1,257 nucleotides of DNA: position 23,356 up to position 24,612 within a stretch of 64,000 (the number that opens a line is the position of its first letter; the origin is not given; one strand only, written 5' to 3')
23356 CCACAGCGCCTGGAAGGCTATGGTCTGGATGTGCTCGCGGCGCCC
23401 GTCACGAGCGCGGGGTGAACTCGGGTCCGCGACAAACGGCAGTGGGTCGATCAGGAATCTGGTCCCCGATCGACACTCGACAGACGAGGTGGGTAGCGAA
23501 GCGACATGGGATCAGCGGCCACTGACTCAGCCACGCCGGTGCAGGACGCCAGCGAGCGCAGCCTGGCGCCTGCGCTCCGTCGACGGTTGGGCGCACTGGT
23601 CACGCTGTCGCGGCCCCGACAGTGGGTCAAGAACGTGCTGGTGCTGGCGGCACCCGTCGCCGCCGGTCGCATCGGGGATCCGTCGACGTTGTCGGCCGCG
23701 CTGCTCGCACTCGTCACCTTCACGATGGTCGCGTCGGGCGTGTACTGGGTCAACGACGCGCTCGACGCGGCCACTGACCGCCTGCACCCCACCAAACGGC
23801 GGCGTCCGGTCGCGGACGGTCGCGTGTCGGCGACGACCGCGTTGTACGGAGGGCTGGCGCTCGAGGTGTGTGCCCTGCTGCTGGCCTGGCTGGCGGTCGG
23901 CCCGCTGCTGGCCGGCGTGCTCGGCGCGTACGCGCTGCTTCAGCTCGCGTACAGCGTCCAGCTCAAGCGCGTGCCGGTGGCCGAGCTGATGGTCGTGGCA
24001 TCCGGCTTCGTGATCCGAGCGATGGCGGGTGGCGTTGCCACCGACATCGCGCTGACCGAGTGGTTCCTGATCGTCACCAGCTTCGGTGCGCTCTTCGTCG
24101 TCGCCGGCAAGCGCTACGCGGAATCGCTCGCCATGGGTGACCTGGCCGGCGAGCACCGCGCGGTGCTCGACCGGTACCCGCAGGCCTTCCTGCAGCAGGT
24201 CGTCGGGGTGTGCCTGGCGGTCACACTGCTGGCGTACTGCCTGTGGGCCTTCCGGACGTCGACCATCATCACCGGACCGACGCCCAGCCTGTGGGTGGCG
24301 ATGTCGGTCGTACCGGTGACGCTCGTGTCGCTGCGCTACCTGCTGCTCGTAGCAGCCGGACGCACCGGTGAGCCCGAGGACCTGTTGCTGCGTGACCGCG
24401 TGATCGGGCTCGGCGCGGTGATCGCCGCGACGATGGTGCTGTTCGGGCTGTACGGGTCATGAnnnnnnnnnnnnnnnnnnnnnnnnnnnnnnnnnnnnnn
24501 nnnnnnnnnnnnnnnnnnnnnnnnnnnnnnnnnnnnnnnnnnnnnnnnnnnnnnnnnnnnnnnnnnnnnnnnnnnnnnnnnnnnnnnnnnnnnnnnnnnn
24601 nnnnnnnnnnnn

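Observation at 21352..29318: Contiguous polyprenyl-phosphate pentose pathway (ubiA-like, dprE1, dprE2) flanked by three polytopic glycosyltransferases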

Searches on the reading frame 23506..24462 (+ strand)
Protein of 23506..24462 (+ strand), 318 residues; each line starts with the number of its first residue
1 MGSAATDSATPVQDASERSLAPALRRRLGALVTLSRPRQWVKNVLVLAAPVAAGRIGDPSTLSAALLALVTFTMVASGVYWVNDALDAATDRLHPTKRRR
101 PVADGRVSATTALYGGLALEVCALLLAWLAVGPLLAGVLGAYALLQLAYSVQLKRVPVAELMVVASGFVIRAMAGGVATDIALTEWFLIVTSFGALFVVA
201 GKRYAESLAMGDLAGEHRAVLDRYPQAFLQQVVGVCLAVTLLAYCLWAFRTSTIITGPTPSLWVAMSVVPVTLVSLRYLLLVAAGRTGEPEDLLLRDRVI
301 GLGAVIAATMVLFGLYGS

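Call 4: search_protein_families(library=pfam, proteins=[window:23506-24462:+], max_evalue=0.01)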
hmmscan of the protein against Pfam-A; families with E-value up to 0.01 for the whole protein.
window:23506-24462:+ (318 aa): 1 family
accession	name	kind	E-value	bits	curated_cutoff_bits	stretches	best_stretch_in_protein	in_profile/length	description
PF01040.23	UbiA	-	1.1e-22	81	34.2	1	49-285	9-235/250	UbiA prenyltransferase family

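Call 5: search_protein_families(library=ncbifam, proteins=[window:23506-24462:+], max_evalue=0.01)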
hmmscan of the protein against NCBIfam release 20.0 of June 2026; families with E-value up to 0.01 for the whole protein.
window:23506-24462:+ (318 aa): 14 families
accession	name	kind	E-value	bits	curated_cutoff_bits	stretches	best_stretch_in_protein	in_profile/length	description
NF008978.0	PRK12324.1-4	equivalog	3.2e-93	312.2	207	1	23-316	27-320/322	decaprenyl-phosphate phosphoribosyltransferase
NF008976.0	PRK12324.1-1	equivalog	1.7e-71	241.1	474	1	29-306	19-294/306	decaprenyl-phosphate phosphoribosyltransferase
NF008977.0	PRK12324.1-2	equivalog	1.3e-51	175.8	234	1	31-304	5-277/297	decaprenyl-phosphate phosphoribosyltransferase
NF006088.0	PRK08238.1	equivalog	3.8e-44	151.1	351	1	20-245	184-412/482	UbiA family prenyltransferase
NF009523.0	PRK12884.1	equivalog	8.1e-13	48.2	269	1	26-196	2-165/279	prenyltransferase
TIGR01473.1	cyoE_ctaB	equivalog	6.3e-12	45.8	210.3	1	31-188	3-163/281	heme o synthase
NF009522.0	PRK12883.1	equivalog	1.2e-09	38.1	353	1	30-182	5-154/279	geranylgeranylglycerol-phosphate geranylgeranyltransferase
NF003349.0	PRK04375.1-2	equivalog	2e-09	37.1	246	1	16-158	13-155/318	heme o synthase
NF009516.0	PRK12875.1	equivalog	1.5e-07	30.8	205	1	18-161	7-154/292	prenyltransferase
NF041585.1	MqnP_Cj_Hp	exception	1.3e-05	24.8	375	1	58-260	33-233/281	menaquinone biosynthesis prenyltransferase MqnP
NF009515.0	PRK12874.1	equivalog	8.2e-05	22.1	392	1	59-258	41-238/291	4-hydroxybenzoate polyprenyltransferase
TIGR01475.1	ubiA_other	subfamily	0.00041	19.9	180.8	1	61-200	34-172/282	UbiA-like polyprenyltransferase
NF003348.0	PRK04375.1-1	equivalog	0.00097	18.6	285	1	67-164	41-139/292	heme o synthase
NF045897.1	SCO3242_trans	equivalog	0.0044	16.6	260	1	59-163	28-129/287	SCO3242 family prenyltransferase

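Call 27: search_solved_structures(query=window:23506-24459:+, max_evalue=0.00001, show_alignments=1)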
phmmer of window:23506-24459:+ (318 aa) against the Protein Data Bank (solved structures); distinct sequences matched with E-value up to 0.00001: 2.
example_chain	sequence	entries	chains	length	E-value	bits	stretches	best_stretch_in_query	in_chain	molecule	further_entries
8j8j_D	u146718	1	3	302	5.1e-58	199.8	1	29-305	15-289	Decaprenyl-phosphate phosphoribosyltransferase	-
8j8k_A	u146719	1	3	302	2.9e-48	167.7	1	29-305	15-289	Decaprenyl-phosphate phosphoribosyltransferase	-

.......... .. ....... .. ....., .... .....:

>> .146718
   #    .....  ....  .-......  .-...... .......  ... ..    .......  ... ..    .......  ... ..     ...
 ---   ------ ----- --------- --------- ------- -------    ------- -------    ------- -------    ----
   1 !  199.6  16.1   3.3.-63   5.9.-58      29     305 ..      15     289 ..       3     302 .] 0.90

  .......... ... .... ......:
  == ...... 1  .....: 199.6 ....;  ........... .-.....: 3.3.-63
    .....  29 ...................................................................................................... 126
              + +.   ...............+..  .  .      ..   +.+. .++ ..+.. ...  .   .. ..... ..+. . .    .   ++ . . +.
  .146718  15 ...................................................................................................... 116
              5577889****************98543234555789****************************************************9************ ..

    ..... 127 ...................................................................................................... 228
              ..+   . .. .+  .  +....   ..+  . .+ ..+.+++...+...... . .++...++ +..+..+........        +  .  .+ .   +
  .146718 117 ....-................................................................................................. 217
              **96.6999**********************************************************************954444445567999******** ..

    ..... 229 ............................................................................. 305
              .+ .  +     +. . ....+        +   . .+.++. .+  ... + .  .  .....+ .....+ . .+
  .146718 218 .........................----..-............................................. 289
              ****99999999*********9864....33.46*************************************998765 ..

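Call 79: search_dna_similar(query=window:23506-24459:+, collection=phages, mode=protein, max_evalue=0.00001, max_rows=15)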
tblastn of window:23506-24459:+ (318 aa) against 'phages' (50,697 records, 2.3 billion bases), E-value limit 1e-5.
Records with a match: 1; places in all: 1; records where one place covers at least 80% of the query: 1.
Best place of each record, by identity: <60% 1.
By first word of the organism name: Bacteriophage 1.
By host as written in the record: - 1.
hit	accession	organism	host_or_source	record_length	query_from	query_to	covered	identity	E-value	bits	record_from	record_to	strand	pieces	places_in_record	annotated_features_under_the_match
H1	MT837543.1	Bacteriophage sp.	human fecal samples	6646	32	313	89%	29.3%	5e-26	114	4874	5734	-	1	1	record has no annotation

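Call 80: search_dna_similar(query=window:23506-24459:+, collection=plasmids, mode=protein, max_evalue=1e-10, max_rows=30)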
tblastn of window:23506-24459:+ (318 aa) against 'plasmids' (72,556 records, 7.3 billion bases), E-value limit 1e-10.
Records with a match: 48; places in all: 48; records where one place covers at least 80% of the query: 17.
Best place of each record, by identity: <60% 48.
By first word of the organism name: Sinorhizobium 4; Sphingomonadaceae 3; Cereibacter 3; Mesorhizobium 3; Streptomyces 2; Lactococcus 2; Natronococcus 2; Ruegeria 2; Leisingera 2; Salipiger 2; and 22 more.
By predicted mobility (MOB-suite, as given by PLSDB): non-mobilizable 36; mobilizable 6; conjugative 6.
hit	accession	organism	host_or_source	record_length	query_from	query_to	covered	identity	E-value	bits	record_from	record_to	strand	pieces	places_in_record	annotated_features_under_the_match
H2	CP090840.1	Streptomyces viridifaciens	Whole organism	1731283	35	317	89%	43.3%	1e-49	184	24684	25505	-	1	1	decaprenyl-phosphate phosphoribosyltransferase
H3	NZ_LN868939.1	Nocardia farcinica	not known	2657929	36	305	85%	43.6%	1e-48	181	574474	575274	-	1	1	none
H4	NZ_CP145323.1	Rhodococcus ruber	-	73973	36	305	85%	43.3%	1e-49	184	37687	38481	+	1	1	decaprenyl-phosphate phosphoribosyltransferase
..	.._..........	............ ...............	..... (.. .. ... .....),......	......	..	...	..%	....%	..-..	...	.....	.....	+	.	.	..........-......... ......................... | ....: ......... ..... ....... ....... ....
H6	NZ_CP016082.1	Streptomyces sp. SAT1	Adenophora trachelioides Maxim.,single ...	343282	34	313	88%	34.9%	6e-16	86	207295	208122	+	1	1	UbiA prenyltransferase family protein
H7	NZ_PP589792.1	Lactococcus sp.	Bacterial culture,Dairy environment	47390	36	316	88%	32.4%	1e-33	137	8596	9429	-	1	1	decaprenyl-phosphate phosphoribosyltransferase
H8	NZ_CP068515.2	Lactococcus cremoris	Whole organism,Dairy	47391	36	316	88%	32.4%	1e-33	137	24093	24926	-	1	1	decaprenyl-phosphate phosphoribosyltransferase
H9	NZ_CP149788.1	Haloterrigena sp. KLK7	cell culture,salt lake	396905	36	317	89%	31.8%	3e-25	113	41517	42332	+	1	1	decaprenyl-phosphate phosphoribosyltransferase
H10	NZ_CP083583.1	Kovacikia minuta CCNUW1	cell culture,fresh water lake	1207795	36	297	82%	33.8%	5e-26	115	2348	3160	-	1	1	record has no annotation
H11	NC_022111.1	Prevotella sp. oral taxon 299 str. F0039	Homo sapiens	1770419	32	298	84%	32.6%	4e-28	121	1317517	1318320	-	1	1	none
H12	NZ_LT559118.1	Nonomuraea gerenzanensis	-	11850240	34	311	87%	30.7%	4e-13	77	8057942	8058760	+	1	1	none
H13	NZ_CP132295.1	Natronococcus sp. AD-5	cell culture,sediment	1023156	36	298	83%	32.3%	8e-23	106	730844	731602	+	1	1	record has no annotation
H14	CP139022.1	Flammeovirgaceae bacterium SG7u.111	Seagrass,tissue sample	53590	32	300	85%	31.3%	1e-27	120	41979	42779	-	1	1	decaprenyl-phosphate phosphoribosyltransferase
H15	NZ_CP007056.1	Halostagnicola larsenii XH-48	-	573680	36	298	83%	31.9%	2e-24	110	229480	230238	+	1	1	decaprenyl-phosphate phosphoribosyltransferase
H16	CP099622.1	Sphingomonadaceae bacterium OTU29THOMA1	Arabidopsis thaliana,pure culture,leaf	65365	36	216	57%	44.3%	1e-19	97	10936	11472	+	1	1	UbiA family prenyltransferase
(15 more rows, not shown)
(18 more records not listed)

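Call 81: get_annotated_region(hit=H2, flank=10000)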
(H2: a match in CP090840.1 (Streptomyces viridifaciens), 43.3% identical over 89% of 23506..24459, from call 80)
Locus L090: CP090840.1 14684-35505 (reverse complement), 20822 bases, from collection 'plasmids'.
description: Streptomyces viridifaciens strain DSM 40239 plasmid pKVP1, complete sequence
organism: Streptomyces viridifaciens (NCBI taxid 48665)
taxonomy: Bacteria; Actinomycetota; Actinomycetes; Kitasatosporales; Streptomycetaceae; Streptomyces; Streptomyces viridifaciens
host: -; source: Whole organism; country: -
typing (MOB-suite, as given by PLSDB): mobilizable; relaxase MOBP
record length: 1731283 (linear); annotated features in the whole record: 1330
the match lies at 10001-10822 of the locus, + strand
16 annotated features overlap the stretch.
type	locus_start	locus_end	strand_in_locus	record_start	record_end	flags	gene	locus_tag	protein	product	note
CDS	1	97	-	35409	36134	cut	istB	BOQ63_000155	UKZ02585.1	IS21-like element helper ATPase IstB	-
CDS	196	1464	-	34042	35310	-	istA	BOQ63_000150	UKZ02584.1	IS21 family transposase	-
CDS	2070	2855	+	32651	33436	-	-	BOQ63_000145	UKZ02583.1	hypothetical protein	-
CDS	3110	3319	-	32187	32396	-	-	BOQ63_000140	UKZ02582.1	hypothetical protein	-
CDS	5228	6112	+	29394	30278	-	-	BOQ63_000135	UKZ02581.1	aminoglycoside phosphotransferase family protein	-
CDS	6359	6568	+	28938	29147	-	-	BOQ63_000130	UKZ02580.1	hypothetical protein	-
CDS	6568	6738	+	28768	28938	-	-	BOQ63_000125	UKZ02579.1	hypothetical protein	-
CDS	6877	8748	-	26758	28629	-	-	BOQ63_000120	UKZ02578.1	hypothetical protein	-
CDS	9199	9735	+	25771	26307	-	-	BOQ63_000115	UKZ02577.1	phosphatase PAP2 family protein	-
CDS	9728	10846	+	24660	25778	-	-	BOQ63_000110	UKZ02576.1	decaprenyl-phosphate phosphoribosyltransferase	-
CDS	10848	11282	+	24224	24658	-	-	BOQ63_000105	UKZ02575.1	GtrA family protein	-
CDS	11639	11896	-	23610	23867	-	-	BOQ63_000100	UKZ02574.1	hypothetical protein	-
CDS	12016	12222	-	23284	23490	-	-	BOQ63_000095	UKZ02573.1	hypothetical protein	-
CDS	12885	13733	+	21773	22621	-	-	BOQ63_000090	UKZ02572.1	DUF4328 domain-containing protein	-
CDS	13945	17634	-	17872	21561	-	-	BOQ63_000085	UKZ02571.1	ricin-type beta-trefoil lectin domain protein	-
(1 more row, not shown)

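Call 82: get_annotated_region(hit=H7, flank=7000)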
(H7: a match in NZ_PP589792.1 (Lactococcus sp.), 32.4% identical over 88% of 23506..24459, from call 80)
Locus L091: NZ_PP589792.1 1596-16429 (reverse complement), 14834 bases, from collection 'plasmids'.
description: Lactococcus sp. strain LLF27 plasmid pLLF27D, complete sequence
organism: Lactococcus sp. (NCBI taxid 44273)
taxonomy: Bacteria; Bacillota; Bacilli; Lactobacillales; Streptococcaceae; Lactococcus; Lactococcus sp.
host: -; source: Bacterial culture,Dairy environment; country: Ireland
typing (MOB-suite, as given by PLSDB): mobilizable; replicon rep_cluster_414,rep_cluster_656; relaxase MOBP,MOB_Unknown
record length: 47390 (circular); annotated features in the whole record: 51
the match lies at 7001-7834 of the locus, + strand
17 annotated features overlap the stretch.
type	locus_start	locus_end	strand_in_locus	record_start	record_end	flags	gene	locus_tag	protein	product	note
CDS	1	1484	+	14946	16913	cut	-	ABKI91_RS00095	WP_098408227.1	capsular polysaccharide synthesis protein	-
CDS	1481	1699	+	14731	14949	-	-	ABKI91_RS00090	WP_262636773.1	hypothetical protein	-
CDS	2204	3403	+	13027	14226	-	-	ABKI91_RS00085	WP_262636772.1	O-antigen ligase family protein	-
CDS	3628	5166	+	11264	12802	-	-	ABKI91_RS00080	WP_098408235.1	oligosaccharide flippase family protein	-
CDS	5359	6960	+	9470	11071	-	-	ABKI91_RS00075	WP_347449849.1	hypothetical protein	-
CDS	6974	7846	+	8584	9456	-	-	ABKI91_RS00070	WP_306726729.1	decaprenyl-phosphate phosphoribosyltransferase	-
CDS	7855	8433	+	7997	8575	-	-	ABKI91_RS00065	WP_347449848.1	HAD-IB family phosphatase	GO:0008152 - metabolic process [Evidence IEA]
CDS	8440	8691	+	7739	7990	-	-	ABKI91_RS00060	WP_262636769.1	GtrA family protein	GO:0000271 - polysaccharide biosynthetic process [Evidence IEA]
CDS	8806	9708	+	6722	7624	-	-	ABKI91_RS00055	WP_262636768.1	phosphodiester glycosidase family protein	-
CDS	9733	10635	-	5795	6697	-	-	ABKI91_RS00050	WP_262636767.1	LCP family protein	-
CDS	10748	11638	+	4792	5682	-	-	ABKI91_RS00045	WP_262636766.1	IS982-like element IS982B family transposase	GO:0006313 - DNA transposition [Evidence IEA]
CDS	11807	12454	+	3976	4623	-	pcp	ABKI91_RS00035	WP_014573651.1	pyroglutamyl-peptidase I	GO:0030163 - protein catabolic process [Evidence IEA]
CDS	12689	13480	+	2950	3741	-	-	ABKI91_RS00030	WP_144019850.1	Type 1 glutamine amidotransferase-like domain-containing protein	GO:0006508 - proteolysis [Evidence IEA]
CDS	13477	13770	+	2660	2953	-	-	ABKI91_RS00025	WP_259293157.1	hypothetical protein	-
CDS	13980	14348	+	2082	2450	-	mobC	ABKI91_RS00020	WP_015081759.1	plasmid mobilization relaxosome protein MobC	-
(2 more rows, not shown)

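Call 91: get_annotated_region(hit=H16, flank=9000)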
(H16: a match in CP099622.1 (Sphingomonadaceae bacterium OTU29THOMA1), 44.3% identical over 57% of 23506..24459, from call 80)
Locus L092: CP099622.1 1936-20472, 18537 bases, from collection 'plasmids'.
description: Sphingomonadaceae bacterium OTU29THOMA1 plasmid unnamed, complete sequence
organism: Sphingomonadaceae bacterium OTU29THOMA1 (NCBI taxid 2952889)
taxonomy: Bacteria; Pseudomonadota; Alphaproteobacteria; Sphingomonadales; Sphingomonadaceae; ; Sphingomonadaceae bacterium OTU29THOMA1
host: -; source: Arabidopsis thaliana,pure culture,leaf; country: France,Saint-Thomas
typing (MOB-suite, as given by PLSDB): non-mobilizable
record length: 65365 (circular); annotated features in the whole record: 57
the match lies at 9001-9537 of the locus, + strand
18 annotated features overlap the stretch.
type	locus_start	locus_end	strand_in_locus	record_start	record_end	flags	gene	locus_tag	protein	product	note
CDS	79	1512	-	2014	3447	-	-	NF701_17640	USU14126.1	relaxase/mobilization nuclease domain-containing protein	-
CDS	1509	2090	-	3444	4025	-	-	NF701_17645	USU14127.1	hypothetical protein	-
CDS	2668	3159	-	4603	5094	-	-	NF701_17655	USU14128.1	RES domain-containing protein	-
CDS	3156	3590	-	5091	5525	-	-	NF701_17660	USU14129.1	DUF2384 domain-containing protein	-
CDS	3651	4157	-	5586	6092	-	-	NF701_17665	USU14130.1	TIGR02594 family protein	-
CDS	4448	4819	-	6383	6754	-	-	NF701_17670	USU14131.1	hypothetical protein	-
CDS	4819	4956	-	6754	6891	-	-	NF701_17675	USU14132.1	hypothetical protein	-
CDS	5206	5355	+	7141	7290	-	-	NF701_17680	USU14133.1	hypothetical protein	-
CDS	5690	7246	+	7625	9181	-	-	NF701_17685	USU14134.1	hypothetical protein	-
CDS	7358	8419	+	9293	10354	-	-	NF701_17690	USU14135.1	hypothetical protein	-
CDS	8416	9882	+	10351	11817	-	-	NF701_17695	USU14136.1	UbiA family prenyltransferase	-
CDS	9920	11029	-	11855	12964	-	-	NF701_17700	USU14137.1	acyltransferase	-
CDS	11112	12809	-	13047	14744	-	-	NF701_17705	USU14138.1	hypothetical protein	-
CDS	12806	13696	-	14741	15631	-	-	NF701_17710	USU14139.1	phosphatase PAP2 family protein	-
CDS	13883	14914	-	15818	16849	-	-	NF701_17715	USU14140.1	tyrosine-type recombinase/integrase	-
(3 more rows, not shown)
